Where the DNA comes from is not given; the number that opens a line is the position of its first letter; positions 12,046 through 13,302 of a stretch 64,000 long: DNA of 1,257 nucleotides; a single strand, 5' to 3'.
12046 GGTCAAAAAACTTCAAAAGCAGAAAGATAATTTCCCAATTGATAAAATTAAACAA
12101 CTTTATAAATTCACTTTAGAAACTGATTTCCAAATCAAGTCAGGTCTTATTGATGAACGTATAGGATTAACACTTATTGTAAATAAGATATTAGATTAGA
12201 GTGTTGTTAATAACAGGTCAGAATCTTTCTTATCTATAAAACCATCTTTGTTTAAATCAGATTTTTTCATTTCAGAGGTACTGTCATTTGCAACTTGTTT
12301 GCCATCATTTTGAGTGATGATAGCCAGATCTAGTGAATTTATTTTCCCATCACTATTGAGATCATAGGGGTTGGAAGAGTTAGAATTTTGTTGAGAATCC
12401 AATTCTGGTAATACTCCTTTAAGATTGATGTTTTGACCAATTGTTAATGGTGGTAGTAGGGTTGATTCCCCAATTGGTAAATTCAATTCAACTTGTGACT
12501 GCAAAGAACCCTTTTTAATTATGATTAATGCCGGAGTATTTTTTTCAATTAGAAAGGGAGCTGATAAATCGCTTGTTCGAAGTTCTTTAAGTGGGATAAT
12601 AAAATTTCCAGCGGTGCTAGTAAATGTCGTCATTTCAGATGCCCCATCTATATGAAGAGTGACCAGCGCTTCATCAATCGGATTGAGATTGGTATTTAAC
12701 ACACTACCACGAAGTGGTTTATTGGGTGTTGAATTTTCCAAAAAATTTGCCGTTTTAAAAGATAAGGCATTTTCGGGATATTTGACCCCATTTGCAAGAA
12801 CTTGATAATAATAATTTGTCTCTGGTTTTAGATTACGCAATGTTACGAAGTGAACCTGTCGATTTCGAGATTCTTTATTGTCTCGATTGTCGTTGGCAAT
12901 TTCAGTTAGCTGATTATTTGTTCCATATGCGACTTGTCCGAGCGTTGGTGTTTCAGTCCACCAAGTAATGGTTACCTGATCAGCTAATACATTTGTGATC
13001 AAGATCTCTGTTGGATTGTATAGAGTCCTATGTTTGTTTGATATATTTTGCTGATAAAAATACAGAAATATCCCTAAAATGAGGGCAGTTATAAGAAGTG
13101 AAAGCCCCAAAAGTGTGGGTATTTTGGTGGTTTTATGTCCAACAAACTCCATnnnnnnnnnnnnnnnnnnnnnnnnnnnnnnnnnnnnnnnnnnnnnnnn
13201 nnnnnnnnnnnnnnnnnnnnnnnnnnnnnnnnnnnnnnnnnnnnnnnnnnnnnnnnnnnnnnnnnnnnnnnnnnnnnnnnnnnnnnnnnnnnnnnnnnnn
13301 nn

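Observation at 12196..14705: Partial type-IV-pilus-like operon (PilN-like, PilO-like, small Pro-rich protein, FN3/dockerin surface protein) without pilM/pilB/pilC nearby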

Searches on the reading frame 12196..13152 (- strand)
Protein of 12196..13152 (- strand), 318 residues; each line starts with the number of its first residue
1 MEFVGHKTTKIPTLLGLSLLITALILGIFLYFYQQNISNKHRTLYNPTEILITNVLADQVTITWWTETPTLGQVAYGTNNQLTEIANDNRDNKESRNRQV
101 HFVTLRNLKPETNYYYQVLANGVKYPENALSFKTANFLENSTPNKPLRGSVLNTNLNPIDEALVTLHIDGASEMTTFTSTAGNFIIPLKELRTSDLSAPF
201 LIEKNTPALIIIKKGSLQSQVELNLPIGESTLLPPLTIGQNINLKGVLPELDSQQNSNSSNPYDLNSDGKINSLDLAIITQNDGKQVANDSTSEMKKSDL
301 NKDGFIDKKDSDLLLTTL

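Call 3: search_protein_families(library=pfam, proteins=[window:12196-13152:-], max_evalue=1)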
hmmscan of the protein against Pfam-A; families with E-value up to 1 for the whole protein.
window:12196-13152:- (318 aa): 9 families
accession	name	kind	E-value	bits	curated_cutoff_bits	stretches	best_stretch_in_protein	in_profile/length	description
PF16656.11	Pur_ac_phosph_N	-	4.7e-11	43.5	30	1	52-125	8-84/93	Purple acid Phosphatase, N-terminal domain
PF00404.24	Dockerin_1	-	3e-08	34.2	22.9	1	263-314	2-52/57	Dockerin type I domain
PF13620.12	CarboxypepD_reg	-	0.0012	19.6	32.3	1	147-188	2-45/82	Carboxypeptidase regulatory-like domain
PF13202.12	EF-hand_5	-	0.0026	17.6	25.9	1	299-309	9-19/25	EF hand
PF16655.11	PhoD_N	-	0.0048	17.9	30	1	69-126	27-84/90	PhoD-like phosphatase, N-terminal domain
PF00041.27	fn3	-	0.0072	17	25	1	47-122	3-71/84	Fibronectin type III domain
PF00036.39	EF-hand_1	-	0.03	14.3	25.4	0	295-309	6-20/29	EF hand domain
PF13499.12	EF-hand_7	-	0.11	13.3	30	1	263-309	11-60/67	EF-hand domain pair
PF13405.12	EF-hand_6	-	0.56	10.6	25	0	299-310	10-21/30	EF-hand domain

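Call 4: search_protein_families(library=ncbifam, proteins=[window:12196-13152:-], max_evalue=1)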
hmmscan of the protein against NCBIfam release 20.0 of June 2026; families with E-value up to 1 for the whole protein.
window:12196-13152:- (318 aa): 1 family
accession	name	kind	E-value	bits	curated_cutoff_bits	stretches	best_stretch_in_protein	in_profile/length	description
NF045996.1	MAG0920_fam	subfamily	0.027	13.9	43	1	13-141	67-191/232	MAG0920 family protein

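Call 26: find_homologous_proteins(query=window:12196-13152:-, max_evalue=0.001)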
Query window:12196-13152:- (318 aa): 159 proteins with E <= 0.001 among 2430 candidates; the best 120 are listed.
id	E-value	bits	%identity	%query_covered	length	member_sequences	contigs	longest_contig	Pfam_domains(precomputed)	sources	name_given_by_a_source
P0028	5.6e-202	688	100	100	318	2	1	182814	PF00404.25,PF16656.12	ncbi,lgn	-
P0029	1.6e-141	489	77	89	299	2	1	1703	PF00404.25,PF16656.12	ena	-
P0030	3.5e-135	468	68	100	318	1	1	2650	PF00404.25,PF00041.28,PF16656.12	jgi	jgi:hypothetical protein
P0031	1.4e-133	463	67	100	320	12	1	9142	PF00404.25,PF16656.12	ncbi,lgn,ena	-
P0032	3.2e-133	462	66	100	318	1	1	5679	PF00404.25,PF16656.12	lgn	-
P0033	1.0e-127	444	64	100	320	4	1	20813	PF00404.25,PF16656.12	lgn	-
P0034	3.8e-125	435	63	100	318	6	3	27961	PF00404.25,PF00041.28,PF16656.12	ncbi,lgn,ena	-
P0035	1.1e-123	431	62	100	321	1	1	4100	PF00404.25,PF16656.12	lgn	-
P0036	2.4e-123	429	63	100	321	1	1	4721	PF00404.25,PF00041.28,PF16656.12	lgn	-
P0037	9.9e-121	421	61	100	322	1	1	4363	PF00404.25,PF16656.12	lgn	-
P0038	5.4e-111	389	58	100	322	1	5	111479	PF00404.25,PF16656.12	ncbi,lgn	-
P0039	8.9e-110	385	59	100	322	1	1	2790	PF00404.25,PF16656.12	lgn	-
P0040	7.3e-94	333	52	100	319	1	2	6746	PF00404.25,PF16656.12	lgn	-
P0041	5.6e-92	326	53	96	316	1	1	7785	PF00404.25,PF16656.12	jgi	jgi:hypothetical protein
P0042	2.5e-82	295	47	96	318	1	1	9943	PF00404.25,PF16656.12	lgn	-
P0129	1.9e-49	187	39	97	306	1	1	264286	PF00404.25,PF16656.12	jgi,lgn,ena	-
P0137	1.7e-47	180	37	96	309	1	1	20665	PF00404.25,PF16656.12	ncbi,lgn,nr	ncbi:MAG: fibronectin type III domain-containing protein [bacterium]|nr:fibronectin type III domain-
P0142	1.3e-46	178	40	96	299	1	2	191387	PF00404.25,PF16656.12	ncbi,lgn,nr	ncbi:hypothetical protein HYS91_01370 [Candidatus Daviesbacteria bacterium]|nr:hypothetical protein 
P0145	3.3e-46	176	37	96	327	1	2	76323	PF00404.25,PF00041.28,PF16656.12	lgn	-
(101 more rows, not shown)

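Call 27: find_encoding_contigs(protein=P0142, flank=10000, max_places=1)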
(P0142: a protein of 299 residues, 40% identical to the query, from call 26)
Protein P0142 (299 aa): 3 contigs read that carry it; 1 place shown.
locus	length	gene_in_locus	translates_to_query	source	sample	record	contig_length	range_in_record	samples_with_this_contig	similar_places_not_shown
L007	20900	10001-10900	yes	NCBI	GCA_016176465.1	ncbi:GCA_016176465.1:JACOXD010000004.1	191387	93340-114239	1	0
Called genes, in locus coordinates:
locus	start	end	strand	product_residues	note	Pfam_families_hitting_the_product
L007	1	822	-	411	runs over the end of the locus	PF26514:DUF8173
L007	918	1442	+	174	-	PF06114:Peptidase_M78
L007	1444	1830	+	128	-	-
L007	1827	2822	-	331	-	PF13489:Methyltransf_23, PF01209:Ubie_methyltran (weak), PF08241:Methyltransf_11, PF08242:Methyltransf_12, PF13649:Methyltransf_25, PF13847:Methyltransf_31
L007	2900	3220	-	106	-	-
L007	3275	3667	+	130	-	PF01435:Peptidase_M48 (faint), PF06114:Peptidase_M78 (weak), PF10463:Peptidase_U49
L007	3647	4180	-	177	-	PF00004:AAA (weak), PF07931:CPT, PF13238:AAA_18 (faint), PF13671:AAA_33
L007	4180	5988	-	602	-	PF00009:GTP_EFTU, PF00679:EFG_C, PF06421:LepA_C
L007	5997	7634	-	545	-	PF03023:MurJ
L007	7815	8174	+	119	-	PF01649:Ribosomal_S20p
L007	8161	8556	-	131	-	PF01641:SelR, PF24046:At4g08330 (faint)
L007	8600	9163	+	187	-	PF05137:PilN (weak)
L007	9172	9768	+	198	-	PF04350:PilO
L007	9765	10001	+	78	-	-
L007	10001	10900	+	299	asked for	PF16656:Pur_ac_phosph_N, PF00404:Dockerin_1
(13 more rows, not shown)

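Call 28: find_encoding_contigs(protein=P0129, flank=10000, max_places=1)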
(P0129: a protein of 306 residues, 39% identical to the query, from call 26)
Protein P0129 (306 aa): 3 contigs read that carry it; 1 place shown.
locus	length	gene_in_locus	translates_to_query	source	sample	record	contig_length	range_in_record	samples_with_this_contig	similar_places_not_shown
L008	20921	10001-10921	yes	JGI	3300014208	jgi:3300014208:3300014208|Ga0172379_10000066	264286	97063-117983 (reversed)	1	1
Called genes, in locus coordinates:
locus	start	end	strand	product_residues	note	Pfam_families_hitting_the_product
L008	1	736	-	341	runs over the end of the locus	PF01368:DHH (weak)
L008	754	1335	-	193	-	PF02834:LigT_PEase (weak), PF10469:AKAP7_NLS (weak), PF13563:2_5_RNA_ligase2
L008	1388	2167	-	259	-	-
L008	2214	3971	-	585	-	PF00009:GTP_EFTU, PF00679:EFG_C, PF06421:LepA_C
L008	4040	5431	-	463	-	PF17767:NAPRTase_N, PF17956:NAPRTase_C (faint)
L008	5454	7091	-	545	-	PF03023:MurJ, PF13440:Polysacc_synt_3 (weak), PF01554:MatE (weak)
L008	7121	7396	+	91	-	PF01649:Ribosomal_S20p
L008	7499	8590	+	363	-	PF18933:PsbP_2 (weak)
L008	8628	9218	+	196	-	PF05137:PilN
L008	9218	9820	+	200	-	-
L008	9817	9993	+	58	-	-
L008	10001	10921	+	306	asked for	PF16656:Pur_ac_phosph_N, PF00404:Dockerin_1 (weak)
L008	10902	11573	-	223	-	-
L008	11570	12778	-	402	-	PF03816:LytR_cpsA_psr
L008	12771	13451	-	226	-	PF00121:TIM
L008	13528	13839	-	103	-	PF01035:DNA_binding_1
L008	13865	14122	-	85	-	PF00085:Thioredoxin, PF05768:Glrx-like (weak), PF13098:Thioredoxin_2, PF13192:Thioredoxin_3 (weak), PF13905:Thioredoxin_8 (faint), PF14595:Thioredoxin_9 (weak)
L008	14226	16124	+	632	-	PF00580:UvrD-helicase, PF13245:AAA_19, PF13604:AAA_30 (faint), PF01443:Viral_helicase1 (faint), PF13361:UvrD_C, PF13538:UvrD_C_2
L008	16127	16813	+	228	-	PF07501:G5, PF06725:3D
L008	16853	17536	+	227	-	PF13624:SurA_N_3 (weak)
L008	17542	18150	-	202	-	-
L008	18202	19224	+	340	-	PF02388:FemAB, PF13480:Acetyltransf_6, PF02388:FemAB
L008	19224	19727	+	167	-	PF08123:DOT1 (weak), PF13847:Methyltransf_31 (faint)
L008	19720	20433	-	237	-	-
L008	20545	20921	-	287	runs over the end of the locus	-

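Call 36: find_encoding_contigs(protein=P0145, flank=10000, max_places=1)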
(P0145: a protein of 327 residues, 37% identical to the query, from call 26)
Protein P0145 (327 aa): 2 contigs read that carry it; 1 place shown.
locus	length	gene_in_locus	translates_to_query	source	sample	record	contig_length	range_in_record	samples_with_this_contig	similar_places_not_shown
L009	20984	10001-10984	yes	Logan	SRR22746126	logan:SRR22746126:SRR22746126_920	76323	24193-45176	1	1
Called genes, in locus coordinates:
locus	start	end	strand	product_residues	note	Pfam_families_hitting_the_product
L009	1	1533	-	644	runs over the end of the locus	PF00012:HSP70, PF06723:MreB_Mbl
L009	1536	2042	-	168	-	PF01025:GrpE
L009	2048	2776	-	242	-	PF03444:WHD_HrcA (weak), PF01628:HrcA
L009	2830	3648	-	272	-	-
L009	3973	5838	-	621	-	PF00009:GTP_EFTU, PF00679:EFG_C, PF06421:LepA_C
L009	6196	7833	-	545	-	PF01554:MatE (faint), PF03023:MurJ, PF13440:Polysacc_synt_3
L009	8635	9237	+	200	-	PF05137:PilN (weak)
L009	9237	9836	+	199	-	-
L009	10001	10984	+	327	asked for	PF00041:fn3 (faint), PF16656:Pur_ac_phosph_N, PF00404:Dockerin_1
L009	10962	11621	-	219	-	-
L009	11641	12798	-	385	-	PF03816:LytR_cpsA_psr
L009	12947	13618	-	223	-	PF00121:TIM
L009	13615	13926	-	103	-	PF01035:DNA_binding_1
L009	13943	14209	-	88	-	PF00085:Thioredoxin, PF13098:Thioredoxin_2, PF13192:Thioredoxin_3 (weak), PF13905:Thioredoxin_8, PF14595:Thioredoxin_9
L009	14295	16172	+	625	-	PF00580:UvrD-helicase, PF13245:AAA_19, PF01443:Viral_helicase1 (faint), PF13361:UvrD_C, PF13538:UvrD_C_2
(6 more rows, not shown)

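Call 37: find_encoding_contigs(protein=P0137, flank=10000, max_places=1)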
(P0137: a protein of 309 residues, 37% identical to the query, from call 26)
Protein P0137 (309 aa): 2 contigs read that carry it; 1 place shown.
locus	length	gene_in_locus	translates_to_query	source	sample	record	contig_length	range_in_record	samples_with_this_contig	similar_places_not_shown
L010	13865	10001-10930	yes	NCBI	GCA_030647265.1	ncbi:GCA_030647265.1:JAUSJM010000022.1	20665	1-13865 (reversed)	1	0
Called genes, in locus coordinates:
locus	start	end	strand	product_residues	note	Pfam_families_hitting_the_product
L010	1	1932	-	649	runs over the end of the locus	PF00012:HSP70, PF06723:MreB_Mbl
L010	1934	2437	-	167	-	PF01025:GrpE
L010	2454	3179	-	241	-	PF03444:WHD_HrcA, PF01628:HrcA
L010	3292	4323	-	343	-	PF01368:DHH, PF02272:DHHA1 (weak)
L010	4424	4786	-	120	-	-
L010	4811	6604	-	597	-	PF00009:GTP_EFTU, PF00679:EFG_C, PF06421:LepA_C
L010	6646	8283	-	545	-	PF03023:MurJ, PF01943:Polysacc_synt (weak), PF13440:Polysacc_synt_3, PF01554:MatE (weak)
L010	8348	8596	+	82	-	PF01649:Ribosomal_S20p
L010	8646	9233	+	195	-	PF05137:PilN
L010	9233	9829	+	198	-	PF04350:PilO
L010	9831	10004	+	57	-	-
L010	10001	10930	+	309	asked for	PF16656:Pur_ac_phosph_N, PF00404:Dockerin_1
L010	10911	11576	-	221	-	-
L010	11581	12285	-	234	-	PF03412:Peptidase_C39 (faint), PF13529:Peptidase_C39_2 (faint)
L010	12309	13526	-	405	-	PF03816:LytR_cpsA_psr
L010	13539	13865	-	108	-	PF00121:TIM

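Call 78: search_solved_structures(query=A6, max_evalue=0.01)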
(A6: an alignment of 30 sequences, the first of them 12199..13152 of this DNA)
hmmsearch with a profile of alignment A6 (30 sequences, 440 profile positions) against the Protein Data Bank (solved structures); distinct sequences matched with E-value up to 0.01: 20.
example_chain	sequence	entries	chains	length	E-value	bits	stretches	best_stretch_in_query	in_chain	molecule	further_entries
9ot8_A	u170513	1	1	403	2.3e-06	29.9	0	44-137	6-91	FN3con-9 - FN3con-41 fusion,Galectin-3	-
5e53_A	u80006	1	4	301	4.2e-05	25.8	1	36-118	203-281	Contactin-1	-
5j7k_A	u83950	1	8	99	0.00029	23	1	44-136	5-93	FN3con-a-lys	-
7e72_E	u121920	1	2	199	0.00031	22.9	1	43-123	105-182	Angiopoietin-1 receptor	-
5i99_A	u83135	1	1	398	0.00032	22.8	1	43-122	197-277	Contactin-3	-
5utk_A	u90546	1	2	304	0.00048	22.3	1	43-123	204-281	Angiopoietin-1 receptor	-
5mya_A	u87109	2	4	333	0.00053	22.1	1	43-123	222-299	Angiopoietin-1 receptor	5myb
6m3a_A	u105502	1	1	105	0.0007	21.7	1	288-353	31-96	Biofilm-associated surface protein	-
5e4q_A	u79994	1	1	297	0.0024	20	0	47-123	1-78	Contactin-3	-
3teu_A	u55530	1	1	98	0.0026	19.8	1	43-79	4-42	Fibcon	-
9n7g_A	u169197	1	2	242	0.0027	19.8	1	44-137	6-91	Protein S100-A7 FN3 chimera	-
2qfp_A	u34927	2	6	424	0.0031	19.6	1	43-120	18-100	Purple acid phosphatase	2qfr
4dhl_A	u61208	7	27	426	0.0031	19.6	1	43-120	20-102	Purple acid phosphatase | Fe(3+)-Zn(2+) purple acid phosphatase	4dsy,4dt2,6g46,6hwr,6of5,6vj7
6hwr_D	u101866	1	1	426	0.0031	19.6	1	43-120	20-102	Fe(3+)-Zn(2+) purple acid phosphatase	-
8brn_A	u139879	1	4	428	0.0031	19.6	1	43-120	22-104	Fe(3+)-Zn(2+) purple acid phosphatase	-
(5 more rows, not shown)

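Call 96: search_protein_families(library=ncbifam, alignment_id=A6, max_evalue=0.1)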
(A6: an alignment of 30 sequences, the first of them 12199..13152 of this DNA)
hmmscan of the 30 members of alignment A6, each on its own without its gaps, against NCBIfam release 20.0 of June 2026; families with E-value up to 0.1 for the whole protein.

A. member 1, window:12199-13152:- (318 aa): 1 family
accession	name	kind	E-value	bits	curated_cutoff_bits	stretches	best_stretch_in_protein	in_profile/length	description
NF045996.1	MAG0920_fam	subfamily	0.027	13.9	43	1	13-141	67-191/232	MAG0920 family protein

B. families by the number of members that match (of 30 scanned): 24 families
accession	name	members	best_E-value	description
NF033510.3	Ca_tandemer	23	1e-10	Ca2+-stabilized repeat-containing adhesin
NF040520.1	Ig_like_BLP2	22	4.9e-06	Ig-like repeat protein Blp2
NF058648.1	ECF_sub_HI1622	9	0.0006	NikL family nickel/cobalt ECF transporter subunit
TIGR04216.1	halo_surf_glyco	6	0.0037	HVO_2072 family ArtA-dependent S-layer glycoprotein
NF052345.1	S_layer_anammox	5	0.00019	Kustd1514 family S-layer glycoprotein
NF033186.1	internalin_K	3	0.00015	class 1 internalin InlK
TIGR01167.1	LPXTG_anchor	3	0.0006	LPXTG cell wall anchor domain-containing protein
NF058592.1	GxPGS_dom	2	0.00087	PGS family Ig-like domain-containing protein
NF053819.1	EF0750_LPXTG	1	0.0019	EF2685/EF0750 family sortase-dependent surface protein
NF012211.1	tand_rpt_95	1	0.0033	tandem-95 repeat protein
NF058582.1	Microco_LAVTG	1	0.004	LAVTG motif-containing sortase-dependent surface protein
NF040983.1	BimA_second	1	0.0046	trimeric autotransporter actin-nucleating factor BimA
NF037973.1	metallo_SslE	1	0.01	lipoprotein metalloprotease SslE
NF041431.1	S_layer_MEMAR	1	0.017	MEMAR_RS02690 family S-layer glycoprotein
NF041766.1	choice_anch_U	1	0.019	choice-of-anchor U domain-containing protein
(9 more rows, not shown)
